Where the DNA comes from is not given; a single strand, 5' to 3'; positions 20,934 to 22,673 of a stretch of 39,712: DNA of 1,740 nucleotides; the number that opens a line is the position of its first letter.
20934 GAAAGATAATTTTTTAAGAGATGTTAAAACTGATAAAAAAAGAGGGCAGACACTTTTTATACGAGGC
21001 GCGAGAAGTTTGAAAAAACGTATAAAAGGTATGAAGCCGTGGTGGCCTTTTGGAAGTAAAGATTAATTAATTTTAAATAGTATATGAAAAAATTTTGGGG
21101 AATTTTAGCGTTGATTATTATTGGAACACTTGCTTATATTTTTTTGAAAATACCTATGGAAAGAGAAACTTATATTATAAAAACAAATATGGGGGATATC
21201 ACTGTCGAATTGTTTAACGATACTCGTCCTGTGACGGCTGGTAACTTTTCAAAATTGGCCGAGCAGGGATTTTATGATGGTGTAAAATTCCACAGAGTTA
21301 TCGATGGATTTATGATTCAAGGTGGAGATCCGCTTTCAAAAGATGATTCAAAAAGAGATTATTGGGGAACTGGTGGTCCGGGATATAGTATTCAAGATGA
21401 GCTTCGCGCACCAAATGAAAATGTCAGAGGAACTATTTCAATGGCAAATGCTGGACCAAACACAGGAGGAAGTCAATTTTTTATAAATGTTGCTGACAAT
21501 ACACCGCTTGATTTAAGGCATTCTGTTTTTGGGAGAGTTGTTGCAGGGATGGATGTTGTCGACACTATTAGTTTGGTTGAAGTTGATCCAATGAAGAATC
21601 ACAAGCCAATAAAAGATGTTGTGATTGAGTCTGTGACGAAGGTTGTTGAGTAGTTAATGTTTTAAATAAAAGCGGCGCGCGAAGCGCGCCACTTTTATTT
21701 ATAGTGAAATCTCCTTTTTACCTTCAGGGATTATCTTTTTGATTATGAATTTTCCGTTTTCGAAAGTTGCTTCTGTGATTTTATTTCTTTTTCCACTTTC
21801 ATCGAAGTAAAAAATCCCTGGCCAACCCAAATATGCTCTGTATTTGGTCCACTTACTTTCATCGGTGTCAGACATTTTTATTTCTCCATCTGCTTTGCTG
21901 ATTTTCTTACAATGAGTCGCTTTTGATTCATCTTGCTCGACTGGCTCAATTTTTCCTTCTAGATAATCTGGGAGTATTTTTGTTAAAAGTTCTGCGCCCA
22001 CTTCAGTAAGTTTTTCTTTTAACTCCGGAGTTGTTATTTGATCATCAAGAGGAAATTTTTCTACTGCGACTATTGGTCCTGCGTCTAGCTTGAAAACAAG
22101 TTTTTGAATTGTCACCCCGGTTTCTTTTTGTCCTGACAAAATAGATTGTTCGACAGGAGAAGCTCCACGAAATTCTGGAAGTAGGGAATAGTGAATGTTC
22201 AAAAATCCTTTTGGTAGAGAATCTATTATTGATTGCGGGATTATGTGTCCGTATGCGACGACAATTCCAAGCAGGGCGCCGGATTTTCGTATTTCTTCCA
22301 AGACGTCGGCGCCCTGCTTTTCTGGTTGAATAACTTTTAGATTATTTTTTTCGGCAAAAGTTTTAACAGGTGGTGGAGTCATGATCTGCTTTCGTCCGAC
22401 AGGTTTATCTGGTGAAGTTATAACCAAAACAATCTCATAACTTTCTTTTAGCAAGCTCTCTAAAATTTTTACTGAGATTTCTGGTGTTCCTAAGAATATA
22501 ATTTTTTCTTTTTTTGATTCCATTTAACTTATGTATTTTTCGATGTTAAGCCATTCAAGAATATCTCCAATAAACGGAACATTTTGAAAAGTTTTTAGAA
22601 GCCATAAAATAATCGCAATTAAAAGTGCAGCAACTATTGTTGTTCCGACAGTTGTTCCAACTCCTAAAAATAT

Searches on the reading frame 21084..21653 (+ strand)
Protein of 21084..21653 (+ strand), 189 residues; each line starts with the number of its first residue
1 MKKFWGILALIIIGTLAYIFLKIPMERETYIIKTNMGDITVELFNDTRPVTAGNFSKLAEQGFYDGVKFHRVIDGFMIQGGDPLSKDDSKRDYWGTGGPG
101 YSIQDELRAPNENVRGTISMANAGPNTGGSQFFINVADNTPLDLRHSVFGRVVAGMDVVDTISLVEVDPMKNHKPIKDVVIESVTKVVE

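Call 8: search_protein_families(library=pfam, proteins=[window:21084-21653:+], max_evalue=0.01)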
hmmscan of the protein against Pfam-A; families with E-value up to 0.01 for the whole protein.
window:21084-21653:+ (189 aa): 1 family
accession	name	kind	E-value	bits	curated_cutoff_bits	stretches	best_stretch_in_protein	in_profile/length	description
PF00160.26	Pro_isomerase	-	6.8e-49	166.6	21.7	1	31-185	3-158/159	Cyclophilin type peptidyl-prolyl cis-trans isomerase/CLD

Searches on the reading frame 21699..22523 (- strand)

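Call 8: search_protein_families(library=pfam, proteins=[window:21699-22523:-], max_evalue=0.01)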
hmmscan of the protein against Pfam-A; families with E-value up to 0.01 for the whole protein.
window:21699-22523:- (274 aa): 2 families
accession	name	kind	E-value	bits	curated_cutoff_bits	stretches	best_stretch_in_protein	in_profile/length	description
PF00551.24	Formyl_trans_N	-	9.1e-36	123.7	26.1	1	7-182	2-179/181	Formyl transferase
PF02911.23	Formyl_trans_C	-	0.0031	18.1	21.1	1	207-258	1-51/100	Formyl transferase, C-terminal domain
